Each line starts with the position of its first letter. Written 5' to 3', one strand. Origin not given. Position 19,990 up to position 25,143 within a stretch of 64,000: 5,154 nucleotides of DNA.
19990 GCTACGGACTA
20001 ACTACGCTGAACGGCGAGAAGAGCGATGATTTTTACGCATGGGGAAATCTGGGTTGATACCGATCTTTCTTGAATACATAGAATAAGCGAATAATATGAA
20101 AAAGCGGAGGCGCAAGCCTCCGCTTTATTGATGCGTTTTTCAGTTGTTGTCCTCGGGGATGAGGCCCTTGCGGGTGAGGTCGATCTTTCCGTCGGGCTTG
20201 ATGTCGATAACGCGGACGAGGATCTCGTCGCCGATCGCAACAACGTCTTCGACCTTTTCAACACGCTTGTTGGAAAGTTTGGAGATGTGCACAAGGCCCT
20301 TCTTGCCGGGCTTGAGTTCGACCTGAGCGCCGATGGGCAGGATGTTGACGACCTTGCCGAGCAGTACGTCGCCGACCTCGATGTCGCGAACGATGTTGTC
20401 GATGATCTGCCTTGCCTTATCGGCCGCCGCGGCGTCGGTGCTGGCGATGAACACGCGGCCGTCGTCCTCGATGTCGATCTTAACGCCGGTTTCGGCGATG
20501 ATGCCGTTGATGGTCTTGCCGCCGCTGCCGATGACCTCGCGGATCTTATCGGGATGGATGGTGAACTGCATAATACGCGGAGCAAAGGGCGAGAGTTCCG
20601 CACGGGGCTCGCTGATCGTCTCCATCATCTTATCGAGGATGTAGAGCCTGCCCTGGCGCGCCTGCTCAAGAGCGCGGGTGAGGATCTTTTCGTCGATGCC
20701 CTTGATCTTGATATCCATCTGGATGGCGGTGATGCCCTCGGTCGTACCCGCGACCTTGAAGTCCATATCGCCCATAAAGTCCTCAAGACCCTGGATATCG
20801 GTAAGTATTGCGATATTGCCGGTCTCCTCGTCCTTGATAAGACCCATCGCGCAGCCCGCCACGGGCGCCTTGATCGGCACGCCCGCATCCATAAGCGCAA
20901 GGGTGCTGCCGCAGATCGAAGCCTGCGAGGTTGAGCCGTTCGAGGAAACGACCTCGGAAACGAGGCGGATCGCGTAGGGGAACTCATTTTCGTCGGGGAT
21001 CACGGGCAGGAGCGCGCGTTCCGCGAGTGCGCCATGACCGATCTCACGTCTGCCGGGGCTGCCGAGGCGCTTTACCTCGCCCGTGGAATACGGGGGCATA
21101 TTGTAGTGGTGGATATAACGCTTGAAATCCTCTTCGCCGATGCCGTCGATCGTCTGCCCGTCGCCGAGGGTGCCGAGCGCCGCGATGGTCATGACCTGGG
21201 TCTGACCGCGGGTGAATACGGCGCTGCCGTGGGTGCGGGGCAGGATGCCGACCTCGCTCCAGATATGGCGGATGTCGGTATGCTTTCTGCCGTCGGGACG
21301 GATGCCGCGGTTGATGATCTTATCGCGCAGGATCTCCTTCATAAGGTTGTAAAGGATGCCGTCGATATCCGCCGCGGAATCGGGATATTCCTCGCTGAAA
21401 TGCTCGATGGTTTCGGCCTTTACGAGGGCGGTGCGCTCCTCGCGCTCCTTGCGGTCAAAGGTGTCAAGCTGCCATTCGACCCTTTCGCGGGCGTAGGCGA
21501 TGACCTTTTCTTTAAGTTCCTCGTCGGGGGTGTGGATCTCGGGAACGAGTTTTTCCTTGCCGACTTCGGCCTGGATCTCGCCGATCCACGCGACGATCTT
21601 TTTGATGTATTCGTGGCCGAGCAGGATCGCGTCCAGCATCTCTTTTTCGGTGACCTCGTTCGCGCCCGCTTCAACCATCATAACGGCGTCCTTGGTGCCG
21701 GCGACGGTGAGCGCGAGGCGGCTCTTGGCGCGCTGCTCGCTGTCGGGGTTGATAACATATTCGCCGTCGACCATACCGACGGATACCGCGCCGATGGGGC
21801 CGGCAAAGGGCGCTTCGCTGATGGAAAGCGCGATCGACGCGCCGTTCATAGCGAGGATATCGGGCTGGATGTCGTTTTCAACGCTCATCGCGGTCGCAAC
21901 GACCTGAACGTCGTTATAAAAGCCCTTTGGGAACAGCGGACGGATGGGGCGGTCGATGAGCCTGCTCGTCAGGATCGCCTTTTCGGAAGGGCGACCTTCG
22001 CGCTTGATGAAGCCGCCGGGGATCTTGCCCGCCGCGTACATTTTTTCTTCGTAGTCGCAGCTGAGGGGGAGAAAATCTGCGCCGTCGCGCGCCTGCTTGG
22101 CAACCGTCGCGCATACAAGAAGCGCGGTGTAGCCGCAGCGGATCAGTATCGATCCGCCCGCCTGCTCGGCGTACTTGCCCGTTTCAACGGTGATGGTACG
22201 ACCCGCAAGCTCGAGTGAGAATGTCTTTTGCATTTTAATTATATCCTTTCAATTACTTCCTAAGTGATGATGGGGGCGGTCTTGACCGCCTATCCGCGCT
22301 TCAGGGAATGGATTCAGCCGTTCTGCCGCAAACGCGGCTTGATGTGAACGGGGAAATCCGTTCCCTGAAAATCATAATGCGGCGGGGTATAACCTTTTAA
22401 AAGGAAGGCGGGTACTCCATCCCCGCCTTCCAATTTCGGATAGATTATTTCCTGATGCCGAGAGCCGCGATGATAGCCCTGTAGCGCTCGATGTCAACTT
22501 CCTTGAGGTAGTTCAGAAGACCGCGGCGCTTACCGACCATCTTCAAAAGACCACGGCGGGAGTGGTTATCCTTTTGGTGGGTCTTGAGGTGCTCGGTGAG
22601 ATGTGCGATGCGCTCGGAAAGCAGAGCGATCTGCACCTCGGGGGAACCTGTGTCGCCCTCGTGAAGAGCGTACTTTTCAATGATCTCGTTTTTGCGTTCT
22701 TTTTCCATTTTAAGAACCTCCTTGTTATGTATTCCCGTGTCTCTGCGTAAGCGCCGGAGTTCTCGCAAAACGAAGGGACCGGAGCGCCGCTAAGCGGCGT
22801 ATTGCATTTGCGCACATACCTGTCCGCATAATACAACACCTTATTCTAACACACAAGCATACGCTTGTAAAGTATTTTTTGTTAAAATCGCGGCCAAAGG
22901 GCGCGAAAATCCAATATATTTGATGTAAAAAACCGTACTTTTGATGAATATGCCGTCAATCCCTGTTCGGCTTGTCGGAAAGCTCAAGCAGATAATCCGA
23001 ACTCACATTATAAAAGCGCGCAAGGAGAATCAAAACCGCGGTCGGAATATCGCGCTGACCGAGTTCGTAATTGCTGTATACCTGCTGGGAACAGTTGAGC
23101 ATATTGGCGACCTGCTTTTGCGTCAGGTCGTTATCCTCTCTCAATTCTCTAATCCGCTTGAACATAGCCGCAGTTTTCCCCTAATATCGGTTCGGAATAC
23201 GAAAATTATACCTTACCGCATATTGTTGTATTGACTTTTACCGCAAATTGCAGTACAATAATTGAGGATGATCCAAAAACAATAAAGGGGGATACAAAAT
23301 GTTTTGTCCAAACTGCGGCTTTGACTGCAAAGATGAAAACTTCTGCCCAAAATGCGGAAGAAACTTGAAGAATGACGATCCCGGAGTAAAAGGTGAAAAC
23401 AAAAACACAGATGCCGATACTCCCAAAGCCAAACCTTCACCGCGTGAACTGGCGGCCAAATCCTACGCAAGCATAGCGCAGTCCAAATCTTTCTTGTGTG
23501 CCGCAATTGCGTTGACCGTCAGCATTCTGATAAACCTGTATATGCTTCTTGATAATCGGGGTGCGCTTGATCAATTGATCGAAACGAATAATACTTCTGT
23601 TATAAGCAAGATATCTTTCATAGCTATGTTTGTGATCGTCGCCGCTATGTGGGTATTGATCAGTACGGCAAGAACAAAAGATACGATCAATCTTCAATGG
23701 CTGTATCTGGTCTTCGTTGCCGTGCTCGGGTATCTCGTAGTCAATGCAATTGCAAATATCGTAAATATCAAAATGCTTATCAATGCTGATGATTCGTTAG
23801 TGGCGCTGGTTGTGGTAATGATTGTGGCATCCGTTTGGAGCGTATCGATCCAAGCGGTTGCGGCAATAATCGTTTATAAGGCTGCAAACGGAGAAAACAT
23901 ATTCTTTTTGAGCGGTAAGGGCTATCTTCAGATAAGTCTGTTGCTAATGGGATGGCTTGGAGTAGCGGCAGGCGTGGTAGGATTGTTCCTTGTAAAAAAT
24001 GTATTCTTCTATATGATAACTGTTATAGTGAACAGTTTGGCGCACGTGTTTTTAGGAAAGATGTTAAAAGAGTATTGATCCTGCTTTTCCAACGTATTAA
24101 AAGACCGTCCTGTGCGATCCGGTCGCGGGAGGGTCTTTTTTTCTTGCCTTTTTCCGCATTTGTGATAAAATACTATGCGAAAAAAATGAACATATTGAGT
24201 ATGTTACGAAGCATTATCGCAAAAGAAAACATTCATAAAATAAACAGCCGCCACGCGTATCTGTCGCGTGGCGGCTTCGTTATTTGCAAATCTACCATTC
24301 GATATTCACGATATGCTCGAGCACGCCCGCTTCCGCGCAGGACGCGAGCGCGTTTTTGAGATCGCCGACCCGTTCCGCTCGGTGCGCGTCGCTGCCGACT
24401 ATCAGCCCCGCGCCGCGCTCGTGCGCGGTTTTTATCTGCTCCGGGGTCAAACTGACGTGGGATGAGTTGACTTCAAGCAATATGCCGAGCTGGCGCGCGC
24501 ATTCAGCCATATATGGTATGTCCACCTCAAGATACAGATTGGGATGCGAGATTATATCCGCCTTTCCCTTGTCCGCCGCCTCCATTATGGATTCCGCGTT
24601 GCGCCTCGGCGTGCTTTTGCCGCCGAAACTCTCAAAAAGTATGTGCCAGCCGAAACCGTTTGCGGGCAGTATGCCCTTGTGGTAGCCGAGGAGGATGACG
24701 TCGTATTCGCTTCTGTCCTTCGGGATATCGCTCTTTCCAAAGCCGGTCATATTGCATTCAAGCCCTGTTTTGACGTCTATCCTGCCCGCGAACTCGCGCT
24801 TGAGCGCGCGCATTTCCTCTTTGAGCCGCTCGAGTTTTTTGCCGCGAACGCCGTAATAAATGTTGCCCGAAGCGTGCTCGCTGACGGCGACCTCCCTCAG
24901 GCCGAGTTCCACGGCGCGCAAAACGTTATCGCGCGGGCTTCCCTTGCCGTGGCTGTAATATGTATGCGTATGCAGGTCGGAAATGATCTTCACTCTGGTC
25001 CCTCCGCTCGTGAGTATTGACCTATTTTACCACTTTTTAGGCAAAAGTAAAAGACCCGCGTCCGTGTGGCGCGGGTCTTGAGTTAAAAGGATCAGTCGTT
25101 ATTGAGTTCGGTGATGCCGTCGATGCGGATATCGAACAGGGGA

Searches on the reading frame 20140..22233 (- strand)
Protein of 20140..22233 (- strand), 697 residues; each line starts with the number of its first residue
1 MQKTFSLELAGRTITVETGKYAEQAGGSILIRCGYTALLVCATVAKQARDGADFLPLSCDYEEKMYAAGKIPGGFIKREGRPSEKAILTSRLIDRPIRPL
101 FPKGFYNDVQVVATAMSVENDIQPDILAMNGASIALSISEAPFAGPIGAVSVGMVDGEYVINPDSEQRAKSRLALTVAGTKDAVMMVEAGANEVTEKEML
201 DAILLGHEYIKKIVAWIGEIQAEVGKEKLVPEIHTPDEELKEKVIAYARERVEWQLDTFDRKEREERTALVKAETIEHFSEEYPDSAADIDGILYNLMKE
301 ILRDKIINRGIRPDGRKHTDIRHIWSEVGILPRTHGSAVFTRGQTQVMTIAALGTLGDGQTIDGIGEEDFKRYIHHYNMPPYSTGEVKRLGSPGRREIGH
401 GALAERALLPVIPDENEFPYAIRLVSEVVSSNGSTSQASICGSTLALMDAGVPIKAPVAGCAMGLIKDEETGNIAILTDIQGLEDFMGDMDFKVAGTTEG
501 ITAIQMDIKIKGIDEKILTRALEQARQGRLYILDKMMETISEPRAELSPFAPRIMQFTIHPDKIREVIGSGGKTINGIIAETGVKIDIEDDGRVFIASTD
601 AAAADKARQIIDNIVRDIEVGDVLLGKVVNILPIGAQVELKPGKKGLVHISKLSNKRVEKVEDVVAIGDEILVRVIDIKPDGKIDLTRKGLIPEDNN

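Call 15: search_protein_families(library=pfam, proteins=[window:20140-22233:-])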
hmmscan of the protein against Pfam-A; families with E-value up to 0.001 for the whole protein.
window:20140-22233:- (697 aa): 5 families
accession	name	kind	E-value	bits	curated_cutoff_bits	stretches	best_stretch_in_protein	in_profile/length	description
PF01138.27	RNase_PH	-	1.5e-58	197.2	25.5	2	11-142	2-130/130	3' exoribonuclease family, domain 1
PF03725.20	RNase_PH_C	-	3.8e-24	84.9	20.8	2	145-208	1-66/67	3' exoribonuclease family, domain 2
PF03726.19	PNPase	-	3.8e-15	56.6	24.6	1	239-317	1-81/81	Polyribonucleotide nucleotidyltransferase, RNA binding domain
PF00575.29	S1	-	2.2e-14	54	22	1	618-689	2-74/74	S1 RNA binding domain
PF00013.35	KH_1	-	3e-10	40.2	21.5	1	555-612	2-65/66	KH domain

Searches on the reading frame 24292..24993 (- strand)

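Call 15: search_protein_families(library=pfam, proteins=[window:24292-24993:-])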
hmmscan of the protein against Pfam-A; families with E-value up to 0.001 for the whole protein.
window:24292-24993:- (233 aa): 2 families
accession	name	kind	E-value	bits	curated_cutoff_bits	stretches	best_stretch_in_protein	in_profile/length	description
PF02811.25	PHP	-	6.5e-10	40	26.4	1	6-106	1-94/164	PHP domain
PF13263.12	PHP_C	-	0.00058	19.8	21.3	0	188-213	9-34/56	PHP-associated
